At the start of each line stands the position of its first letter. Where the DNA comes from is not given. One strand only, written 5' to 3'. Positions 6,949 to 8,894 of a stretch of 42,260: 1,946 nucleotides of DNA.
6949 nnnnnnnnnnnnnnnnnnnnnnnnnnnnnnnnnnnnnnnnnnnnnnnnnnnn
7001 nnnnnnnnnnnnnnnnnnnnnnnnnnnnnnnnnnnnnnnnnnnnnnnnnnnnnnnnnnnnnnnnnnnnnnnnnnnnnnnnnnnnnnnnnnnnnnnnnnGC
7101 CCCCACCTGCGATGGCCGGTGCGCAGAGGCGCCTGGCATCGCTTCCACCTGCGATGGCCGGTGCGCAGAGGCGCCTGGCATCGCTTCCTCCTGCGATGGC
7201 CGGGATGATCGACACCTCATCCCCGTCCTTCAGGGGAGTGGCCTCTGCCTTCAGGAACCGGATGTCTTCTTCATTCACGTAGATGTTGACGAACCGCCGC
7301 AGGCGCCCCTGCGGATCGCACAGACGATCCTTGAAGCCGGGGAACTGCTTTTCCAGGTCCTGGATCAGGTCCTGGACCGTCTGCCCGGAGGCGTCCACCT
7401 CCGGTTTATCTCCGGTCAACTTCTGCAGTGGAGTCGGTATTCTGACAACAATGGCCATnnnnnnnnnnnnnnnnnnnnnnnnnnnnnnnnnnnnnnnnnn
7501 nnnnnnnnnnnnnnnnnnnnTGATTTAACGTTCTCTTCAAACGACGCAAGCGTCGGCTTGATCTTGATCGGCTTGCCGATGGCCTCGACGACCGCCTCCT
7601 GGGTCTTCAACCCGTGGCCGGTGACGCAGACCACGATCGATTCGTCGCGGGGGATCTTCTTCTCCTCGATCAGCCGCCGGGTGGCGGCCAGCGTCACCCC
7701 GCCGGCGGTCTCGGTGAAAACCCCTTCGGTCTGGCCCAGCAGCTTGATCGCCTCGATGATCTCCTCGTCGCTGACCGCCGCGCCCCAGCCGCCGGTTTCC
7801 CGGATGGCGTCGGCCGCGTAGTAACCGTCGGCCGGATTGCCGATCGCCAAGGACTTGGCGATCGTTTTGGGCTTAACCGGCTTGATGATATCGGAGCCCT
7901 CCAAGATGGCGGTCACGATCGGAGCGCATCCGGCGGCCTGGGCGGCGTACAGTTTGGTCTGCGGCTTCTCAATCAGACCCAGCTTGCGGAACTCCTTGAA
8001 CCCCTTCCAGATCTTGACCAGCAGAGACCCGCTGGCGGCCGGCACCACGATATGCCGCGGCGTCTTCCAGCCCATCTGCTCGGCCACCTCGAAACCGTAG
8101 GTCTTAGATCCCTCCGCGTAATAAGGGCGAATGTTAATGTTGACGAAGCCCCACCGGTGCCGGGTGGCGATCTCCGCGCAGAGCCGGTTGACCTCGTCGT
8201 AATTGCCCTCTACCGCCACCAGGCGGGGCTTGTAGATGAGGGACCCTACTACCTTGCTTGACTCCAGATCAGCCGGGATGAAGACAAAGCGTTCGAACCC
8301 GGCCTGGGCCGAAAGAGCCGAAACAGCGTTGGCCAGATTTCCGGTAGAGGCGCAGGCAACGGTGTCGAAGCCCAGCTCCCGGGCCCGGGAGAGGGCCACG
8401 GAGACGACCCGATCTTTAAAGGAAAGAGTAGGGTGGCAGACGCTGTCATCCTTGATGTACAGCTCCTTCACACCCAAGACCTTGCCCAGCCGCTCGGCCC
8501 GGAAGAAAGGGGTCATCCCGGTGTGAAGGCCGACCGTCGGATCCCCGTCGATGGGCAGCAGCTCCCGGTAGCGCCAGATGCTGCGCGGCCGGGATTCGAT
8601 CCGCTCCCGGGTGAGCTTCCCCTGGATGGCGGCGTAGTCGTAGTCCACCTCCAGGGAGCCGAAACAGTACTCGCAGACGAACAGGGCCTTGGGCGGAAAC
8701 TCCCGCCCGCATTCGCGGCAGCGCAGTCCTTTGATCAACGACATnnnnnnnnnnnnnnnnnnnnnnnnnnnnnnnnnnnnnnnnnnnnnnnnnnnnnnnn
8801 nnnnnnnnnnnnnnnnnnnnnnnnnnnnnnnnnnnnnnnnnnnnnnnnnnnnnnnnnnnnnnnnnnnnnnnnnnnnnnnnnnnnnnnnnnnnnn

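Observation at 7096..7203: Sulfur-carrier protein carries three tandem copies of its C-terminal AIAGG motif, created by a perfect 42-bp repeat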

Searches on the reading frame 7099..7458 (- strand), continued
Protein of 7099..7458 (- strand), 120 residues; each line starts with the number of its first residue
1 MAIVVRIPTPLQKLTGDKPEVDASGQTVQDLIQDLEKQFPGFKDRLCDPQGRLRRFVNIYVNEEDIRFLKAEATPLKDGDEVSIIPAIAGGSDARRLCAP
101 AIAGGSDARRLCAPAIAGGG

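Call 51: list_cluster_members(proteins=[P0002, P0003, P0054, P0005])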
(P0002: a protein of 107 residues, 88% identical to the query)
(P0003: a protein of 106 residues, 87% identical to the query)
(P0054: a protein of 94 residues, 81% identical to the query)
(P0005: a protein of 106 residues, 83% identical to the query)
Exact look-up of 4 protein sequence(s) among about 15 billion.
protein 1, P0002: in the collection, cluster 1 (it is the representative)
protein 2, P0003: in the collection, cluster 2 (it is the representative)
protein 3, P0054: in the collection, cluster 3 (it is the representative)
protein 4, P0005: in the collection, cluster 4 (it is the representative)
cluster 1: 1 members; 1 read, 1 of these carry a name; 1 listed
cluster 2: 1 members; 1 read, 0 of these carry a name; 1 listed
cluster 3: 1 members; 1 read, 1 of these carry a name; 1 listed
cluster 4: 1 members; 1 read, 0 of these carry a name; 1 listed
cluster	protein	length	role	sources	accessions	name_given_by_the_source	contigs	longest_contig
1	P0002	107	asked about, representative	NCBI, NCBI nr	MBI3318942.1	MAG: MoaD/ThiS family protein [Candidatus Omnitrophica bacterium] | MoaD/ThiS family protein [Candidatus Omnitrophota bacterium]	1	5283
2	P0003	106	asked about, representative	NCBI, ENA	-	-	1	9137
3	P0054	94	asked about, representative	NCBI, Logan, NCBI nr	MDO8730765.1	MAG: MoaD/ThiS family protein [Candidatus Omnitrophota bacterium] | MoaD/ThiS family protein [Candidatus Omnitrophota bacterium]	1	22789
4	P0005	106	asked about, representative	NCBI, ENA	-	-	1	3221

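Call 60: search_solved_structures(query=window:7099-7458:-, max_evalue=0.01, show_alignments=2)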
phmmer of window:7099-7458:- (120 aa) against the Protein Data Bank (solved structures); distinct sequences matched with E-value up to 0.01: 8.
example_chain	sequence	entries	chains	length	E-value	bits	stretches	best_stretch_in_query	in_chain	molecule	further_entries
3dwg_C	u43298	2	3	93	1.9e-23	86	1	2-91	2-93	9.5 kDa culture filtrate antigen cfp10A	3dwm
4n6e_B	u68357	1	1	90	1e-20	77.2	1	1-91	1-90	ThiS/MoaD family protein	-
1v8c_A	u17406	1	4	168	7.4e-10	42.2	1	11-96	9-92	MoaD related protein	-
2m19_A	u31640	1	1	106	3.9e-08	36.6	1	25-91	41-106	Molybdopterin converting factor subunit 1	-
2l52_A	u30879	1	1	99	7e-07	32.6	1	9-91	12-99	METHANOSARCINA ACETIVORANS SAMP1 HOMOLOG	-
2g1e_A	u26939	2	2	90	0.00037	23.8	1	3-91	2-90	hypothetical protein Ta0895 | Putative uncharacterized protein Ta0895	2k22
1vjk_A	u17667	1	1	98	0.00051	23.3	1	13-91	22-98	molybdopterin converting factor, subunit 1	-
2l83_A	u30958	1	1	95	0.0078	19.5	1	20-93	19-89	Small archaeal modifier protein 1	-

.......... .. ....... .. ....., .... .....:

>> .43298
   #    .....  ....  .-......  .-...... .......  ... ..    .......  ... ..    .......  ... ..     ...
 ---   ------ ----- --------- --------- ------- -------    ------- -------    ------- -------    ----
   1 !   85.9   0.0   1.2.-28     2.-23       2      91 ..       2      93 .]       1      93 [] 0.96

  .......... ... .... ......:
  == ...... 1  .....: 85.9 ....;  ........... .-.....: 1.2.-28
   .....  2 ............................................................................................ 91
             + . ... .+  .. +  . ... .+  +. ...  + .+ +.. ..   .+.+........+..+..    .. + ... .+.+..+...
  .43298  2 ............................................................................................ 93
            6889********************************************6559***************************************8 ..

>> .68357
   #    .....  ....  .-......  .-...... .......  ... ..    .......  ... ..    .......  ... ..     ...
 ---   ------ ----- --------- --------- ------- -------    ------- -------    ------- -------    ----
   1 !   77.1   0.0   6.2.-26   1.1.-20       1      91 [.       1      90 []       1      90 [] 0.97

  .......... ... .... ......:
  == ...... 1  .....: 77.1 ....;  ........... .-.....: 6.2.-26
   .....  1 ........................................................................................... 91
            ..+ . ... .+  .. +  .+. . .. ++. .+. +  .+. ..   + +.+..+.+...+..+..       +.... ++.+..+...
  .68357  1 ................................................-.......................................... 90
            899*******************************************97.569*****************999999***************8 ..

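Call 68: find_encoding_contigs(protein=P0006, flank=2000, max_places=2)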
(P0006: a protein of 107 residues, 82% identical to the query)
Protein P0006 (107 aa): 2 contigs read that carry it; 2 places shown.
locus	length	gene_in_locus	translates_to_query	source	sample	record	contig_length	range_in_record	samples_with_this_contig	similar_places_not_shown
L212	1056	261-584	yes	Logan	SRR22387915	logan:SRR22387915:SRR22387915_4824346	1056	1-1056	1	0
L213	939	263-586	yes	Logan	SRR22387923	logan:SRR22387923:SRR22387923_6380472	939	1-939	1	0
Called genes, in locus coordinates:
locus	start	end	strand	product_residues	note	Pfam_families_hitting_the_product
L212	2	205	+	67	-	?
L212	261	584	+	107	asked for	PF02597:ThiS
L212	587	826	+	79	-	PF09383:NIL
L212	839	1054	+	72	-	?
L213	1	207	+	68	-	?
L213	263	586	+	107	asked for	PF02597:ThiS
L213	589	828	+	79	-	PF09383:NIL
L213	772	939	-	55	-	?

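Call 69: find_encoding_contigs(protein=P0008, flank=2000, max_places=2)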
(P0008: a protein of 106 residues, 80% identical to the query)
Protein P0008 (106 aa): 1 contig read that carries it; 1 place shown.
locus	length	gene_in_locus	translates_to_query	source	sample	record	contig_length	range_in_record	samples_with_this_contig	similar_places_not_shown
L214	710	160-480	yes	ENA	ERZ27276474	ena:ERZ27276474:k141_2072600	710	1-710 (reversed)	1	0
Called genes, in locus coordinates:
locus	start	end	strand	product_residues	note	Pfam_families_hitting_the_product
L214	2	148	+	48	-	?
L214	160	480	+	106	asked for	PF02597:ThiS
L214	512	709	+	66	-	?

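Call 71: predict_structure(alignment_id=A1)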
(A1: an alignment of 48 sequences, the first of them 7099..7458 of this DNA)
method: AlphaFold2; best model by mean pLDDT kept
length: 120 residues; sequences in the alignment: 48
mean_pLDDT: 70.4   pTM: 0.57
mean pLDDT of the five models: 70.4, 69.5, 68.9, 68.1, 67.2
residues with pLDDT >= 90: 13; 70-90: 62; 50-70: 11; < 50: 34
segments of 3 or more residues with pLDDT < 50: 89-120
pLDDT, mean of each block of 10 residues (from residue 1): 85 88 88 90 84 78 62 78 71 41 40 41
secondary structure, 60 per line:
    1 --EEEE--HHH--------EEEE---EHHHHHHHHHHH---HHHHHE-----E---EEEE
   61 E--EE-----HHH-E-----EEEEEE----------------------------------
elements in order: E3-6 E20-23 H28-38 H42-46 E57-61 E81-86

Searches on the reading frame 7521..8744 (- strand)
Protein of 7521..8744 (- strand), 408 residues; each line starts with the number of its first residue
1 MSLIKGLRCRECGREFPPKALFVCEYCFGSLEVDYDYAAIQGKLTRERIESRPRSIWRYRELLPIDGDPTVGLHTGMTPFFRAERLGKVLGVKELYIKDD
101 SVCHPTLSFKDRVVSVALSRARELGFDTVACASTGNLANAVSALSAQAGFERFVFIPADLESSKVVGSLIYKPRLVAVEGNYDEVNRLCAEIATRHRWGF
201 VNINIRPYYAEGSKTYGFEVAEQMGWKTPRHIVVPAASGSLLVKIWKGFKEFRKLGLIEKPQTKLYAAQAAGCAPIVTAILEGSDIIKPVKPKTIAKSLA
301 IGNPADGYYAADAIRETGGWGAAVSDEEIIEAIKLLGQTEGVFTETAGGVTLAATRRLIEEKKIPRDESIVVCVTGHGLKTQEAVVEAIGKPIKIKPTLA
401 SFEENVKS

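Call 12: search_protein_families(library=pfam, proteins=[window:7521-8744:-], max_evalue=0.01)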
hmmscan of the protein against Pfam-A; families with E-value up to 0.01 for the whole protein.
window:7521-8744:- (408 aa): 2 families
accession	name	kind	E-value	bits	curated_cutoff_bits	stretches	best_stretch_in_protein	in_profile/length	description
PF00291.31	PALP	-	1.5e-66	225.1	35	1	73-376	3-295/295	Pyridoxal-phosphate dependent enzyme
PF05810.19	NinF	-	0.00027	21.2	27.5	1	8-32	1-25/25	NinF protein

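Call 13: search_protein_families(library=ncbifam, proteins=[window:7521-8744:-], max_evalue=0.01)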
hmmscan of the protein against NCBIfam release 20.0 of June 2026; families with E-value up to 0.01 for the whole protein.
window:7521-8744:- (408 aa): 40 families (the best 25 are shown)
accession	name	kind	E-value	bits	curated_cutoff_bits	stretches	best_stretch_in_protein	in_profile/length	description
TIGR00260.1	thrC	equivalog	1e-89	301.1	167.1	1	56-383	1-340/340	threonine synthase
NF006050.0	PRK08197.1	equivalog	4.5e-88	295.8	303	1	2-387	4-390/406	threonine synthase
NF004170.0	PRK05638.1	equivalog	2.8e-63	214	421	1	7-382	2-359/442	threonine synthase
NF006205.0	PRK08329.1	equivalog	1.3e-46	159.2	358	1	7-381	2-346/347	threonine synthase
NF005035.0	PRK06450.1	equivalog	3.4e-40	137.9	301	1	8-381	5-337/338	threonine synthase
NF004996.0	PRK06381.1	equivalog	5.5e-37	127.5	266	1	76-377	14-317/319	threonine synthase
TIGR03844.1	cysteate_syn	equivalog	4.4e-22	78.4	324.9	1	7-383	3-384/398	cysteate synthase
TIGR01127.1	ilvA_1Cterm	equivalog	3.5e-15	55.9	378.75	1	78-378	1-285/380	threonine ammonia-lyase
NF005292.0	PRK06815.1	equivalog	2.9e-13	49.6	371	1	77-381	21-312/320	threonine/serine dehydratase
NF006058.0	PRK08206.1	equivalog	1.6e-11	43.3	276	1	127-361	117-357/402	diaminopropionate ammonia-lyase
NF006390.0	PRK08639.1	equivalog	3.8e-11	42.6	421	1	78-376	26-312/418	threonine ammonia-lyase IlvA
NF006094.0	PRK08246.1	subfamily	1e-10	41.5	331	1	78-377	24-302/310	serine/threonine dehydratase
NF006389.0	PRK08638.1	equivalog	1.1e-10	41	453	1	94-376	43-312/333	bifunctional threonine ammonia-lyase/L-serine ammonia-lyase TdcB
NF005680.0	PRK07476.1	equivalog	1.2e-10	40.9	413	1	76-382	22-314/326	hydroxyectoine utilization dehydratase EutB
NF040741.1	ornith_OrtB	equivalog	3.5e-10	38.9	550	1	95-248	84-245/464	2-amino-4-oxopentanoate thiolase subunit OrtB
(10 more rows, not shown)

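Call 61: search_solved_structures(query=window:7521-8744:-, max_evalue=1e-10)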
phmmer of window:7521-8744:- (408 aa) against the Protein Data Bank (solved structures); distinct sequences matched with E-value up to 1e-10: 5.
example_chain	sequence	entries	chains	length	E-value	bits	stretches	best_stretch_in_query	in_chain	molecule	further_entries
6cgq_A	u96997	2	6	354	3.2e-55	190.9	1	56-397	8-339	Threonine synthase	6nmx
2zsj_A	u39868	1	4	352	3.9e-55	190.6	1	56-402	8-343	Threonine synthase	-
1uim_A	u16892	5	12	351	1.6e-54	188.5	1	52-389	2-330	Threonine Synthase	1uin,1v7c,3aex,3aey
2d1f_A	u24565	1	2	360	1.7e-47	165.5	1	53-389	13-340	Threonine synthase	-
1e5x_A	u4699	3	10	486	1.6e-35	126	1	55-386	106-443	THREONINE SYNTHASE | THREONINE SYNTHASE 1, CHLOROPLASTIC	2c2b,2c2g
